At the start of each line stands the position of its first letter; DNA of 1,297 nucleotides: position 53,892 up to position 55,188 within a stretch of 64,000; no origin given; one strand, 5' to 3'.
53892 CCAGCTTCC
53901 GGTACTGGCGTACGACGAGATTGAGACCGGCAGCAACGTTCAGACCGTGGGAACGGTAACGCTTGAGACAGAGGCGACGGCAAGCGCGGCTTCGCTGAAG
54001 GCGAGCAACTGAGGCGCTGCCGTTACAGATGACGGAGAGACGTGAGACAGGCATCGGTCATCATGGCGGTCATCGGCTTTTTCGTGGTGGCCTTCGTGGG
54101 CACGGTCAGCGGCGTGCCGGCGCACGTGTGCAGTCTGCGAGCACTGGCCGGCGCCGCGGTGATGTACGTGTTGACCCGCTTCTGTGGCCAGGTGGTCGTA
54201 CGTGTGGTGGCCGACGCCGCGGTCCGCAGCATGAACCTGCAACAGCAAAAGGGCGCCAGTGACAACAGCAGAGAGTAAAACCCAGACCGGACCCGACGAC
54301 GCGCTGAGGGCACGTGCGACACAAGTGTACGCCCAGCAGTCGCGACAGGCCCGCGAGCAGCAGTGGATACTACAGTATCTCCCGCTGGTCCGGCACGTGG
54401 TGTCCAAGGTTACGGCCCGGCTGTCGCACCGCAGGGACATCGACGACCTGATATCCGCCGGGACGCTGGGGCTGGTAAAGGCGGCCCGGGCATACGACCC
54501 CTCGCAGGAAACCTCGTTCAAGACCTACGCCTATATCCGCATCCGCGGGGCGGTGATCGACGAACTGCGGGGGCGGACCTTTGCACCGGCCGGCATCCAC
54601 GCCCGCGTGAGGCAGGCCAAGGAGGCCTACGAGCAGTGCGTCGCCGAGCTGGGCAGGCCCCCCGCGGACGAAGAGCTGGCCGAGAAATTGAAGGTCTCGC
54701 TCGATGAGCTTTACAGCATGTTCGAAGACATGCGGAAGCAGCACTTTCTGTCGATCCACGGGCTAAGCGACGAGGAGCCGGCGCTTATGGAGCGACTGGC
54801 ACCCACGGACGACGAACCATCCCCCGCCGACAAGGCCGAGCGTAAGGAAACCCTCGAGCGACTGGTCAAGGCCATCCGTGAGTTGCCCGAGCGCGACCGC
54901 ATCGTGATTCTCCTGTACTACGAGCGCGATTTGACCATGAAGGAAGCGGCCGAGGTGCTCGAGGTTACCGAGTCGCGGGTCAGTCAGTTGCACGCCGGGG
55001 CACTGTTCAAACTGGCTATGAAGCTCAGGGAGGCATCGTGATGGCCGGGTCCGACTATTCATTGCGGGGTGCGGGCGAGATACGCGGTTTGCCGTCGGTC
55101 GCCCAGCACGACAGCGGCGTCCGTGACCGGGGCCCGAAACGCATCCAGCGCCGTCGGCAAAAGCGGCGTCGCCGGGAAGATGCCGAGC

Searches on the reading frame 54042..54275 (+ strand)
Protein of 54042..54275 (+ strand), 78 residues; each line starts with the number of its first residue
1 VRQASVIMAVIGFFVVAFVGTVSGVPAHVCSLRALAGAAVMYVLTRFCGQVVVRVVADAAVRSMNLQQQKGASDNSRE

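Call 50: search_protein_families(library=pfam, proteins=[window:54042-54275:+], max_evalue=0.0001)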
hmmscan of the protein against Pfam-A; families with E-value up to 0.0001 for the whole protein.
window:54042-54275:+ (78 aa): 0 families

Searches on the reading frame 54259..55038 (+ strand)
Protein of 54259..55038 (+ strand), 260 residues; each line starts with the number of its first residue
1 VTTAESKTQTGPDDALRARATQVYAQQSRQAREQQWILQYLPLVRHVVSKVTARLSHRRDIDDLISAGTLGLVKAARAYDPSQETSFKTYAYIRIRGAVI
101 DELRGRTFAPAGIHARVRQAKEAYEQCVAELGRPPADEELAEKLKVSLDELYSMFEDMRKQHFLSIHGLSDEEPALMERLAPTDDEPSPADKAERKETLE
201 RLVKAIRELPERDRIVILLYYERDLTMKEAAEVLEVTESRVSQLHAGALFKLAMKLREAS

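Call 3: search_protein_families(library=pfam, proteins=[window:54259-55038:+], max_evalue=1)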
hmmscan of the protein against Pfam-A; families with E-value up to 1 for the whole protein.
window:54259-55038:+ (260 aa): 15 families
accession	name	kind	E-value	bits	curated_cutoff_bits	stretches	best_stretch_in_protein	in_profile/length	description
PF04542.20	Sigma70_r2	-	2.6e-16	59.6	24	1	37-106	2-68/71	Sigma-70 region 2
PF04545.22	Sigma70_r4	-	4.1e-14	52.3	24.1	1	205-252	1-48/50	Sigma-70, region 4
PF08281.18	Sigma70_r4_2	-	1.4e-09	37.9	25.7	1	200-243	2-45/54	Sigma-70, region 4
PF04539.22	Sigma70_r3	-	4.2e-08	33.6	25.3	1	118-190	4-75/78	Sigma-70 region 3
PF13384.12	HTH_23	-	0.00095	19.4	24.6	1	211-244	4-37/50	Homeodomain-like domain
PF13744.12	HTH_37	-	0.0012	19.1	27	1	219-249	26-56/80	Helix-turn-helix domain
PF07638.17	Sigma70_ECF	-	0.0021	18.5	21.1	1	190-243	117-170/185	ECF sigma factor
PF04297.20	UPF0122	-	0.0077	16.9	22.7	1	209-243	18-52/101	Putative helix-turn-helix protein, YlxM / p13 like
PF01381.28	HTH_3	-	0.0084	16.6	23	1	222-244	7-29/55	Helix-turn-helix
PF02002.24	TFIIE_alpha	-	0.015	15.6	22.9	1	136-178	29-71/105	TFIIE alpha subunit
PF12728.13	HTH_17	-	0.019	15.7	27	0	225-244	2-22/51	Helix-turn-helix domain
PF05823.17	Gp-FAR-1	-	0.1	13.5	29.2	1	120-183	22-85/149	Nematode fatty acid retinoid binding protein (Gp-FAR-1)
PF12802.13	MarR_2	-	0.11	13.1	27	0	218-244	13-40/61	MarR family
PF22233.2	PhyR_sigma-like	-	0.13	12.5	27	1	226-248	21-43/50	Response regulator PhyR, sigma-like domain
PF21984.2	DnaD_N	-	0.14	12.8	27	1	135-178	36-79/101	DnaD N-terminal domain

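Call 4: search_protein_families(library=ncbifam, proteins=[window:54259-55038:+], max_evalue=1)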
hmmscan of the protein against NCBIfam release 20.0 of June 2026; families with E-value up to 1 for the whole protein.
window:54259-55038:+ (260 aa): 110 families (the best 25 are shown)
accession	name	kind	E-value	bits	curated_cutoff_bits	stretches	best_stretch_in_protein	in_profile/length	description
TIGR02479.1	FliA_WhiG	subfamily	4e-66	223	189.6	1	37-256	2-223/224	FliA/WhiG family RNA polymerase sigma factor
NF005413.0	PRK06986.1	subfamily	5.4e-64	216.3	201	1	20-258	3-238/241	RNA polymerase sigma factor FliA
NF004935.0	PRK06288.1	equivalog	8e-58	196.2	343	1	18-259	20-265/270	RNA polymerase sigma factor WhiG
NF005809.0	PRK07670.1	equivalog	9.4e-44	149.8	326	1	26-257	19-251/255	FliA/WhiG family RNA polymerase sigma factor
NF004572.0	PRK05911.1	equivalog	1.4e-40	139.3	378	1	23-256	15-253/257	RNA polymerase sigma factor sigma-28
TIGR02937.1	sigma70-ECF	superfamily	2.5e-32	111.8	42.9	1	34-253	4-162/165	sigma-70 family RNA polymerase sigma factor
NF009091.0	PRK12427.1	equivalog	2.6e-30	105.8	339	1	31-246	15-221/233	FliA/WhiG family RNA polymerase sigma factor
TIGR02980.1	SigBFG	subfamily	3.3e-29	102.2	234.35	1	33-255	5-225/227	SigB/SigF/SigG family RNA polymerase sigma factor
TIGR02997.1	Sig70-cyanoRpoD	subfamily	1.1e-23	83.9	384.5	1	19-252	63-297/298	RNA polymerase sigma factor, RpoD/SigA family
NF005644.0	PRK07408.1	subfamily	4e-22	79.1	261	1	22-243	18-240/258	RNA polymerase sigma factor SigF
TIGR02885.1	spore_sigF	equivalog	8.7e-22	78.1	321.45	1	25-253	5-228/231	RNA polymerase sporulation sigma factor SigF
NF004052.0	PRK05572.1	subfamily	2.5e-20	73.1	311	1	25-256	26-250/252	SigF/SigG family RNA polymerase sporulation sigma factor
NF005514.0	PRK07122.1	subfamily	8.6e-19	67.7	372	1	26-253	34-260/264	RNA polymerase sigma factor SigF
TIGR02393.1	RpoD_Cterm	equivalog_domain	3.5e-18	66.1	354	1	45-257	11-229/238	RNA polymerase sigma factor RpoD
TIGR02941.1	Sigma_B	equivalog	4.2e-17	62.4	315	1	4-253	4-250/255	RNA polymerase sigma factor SigB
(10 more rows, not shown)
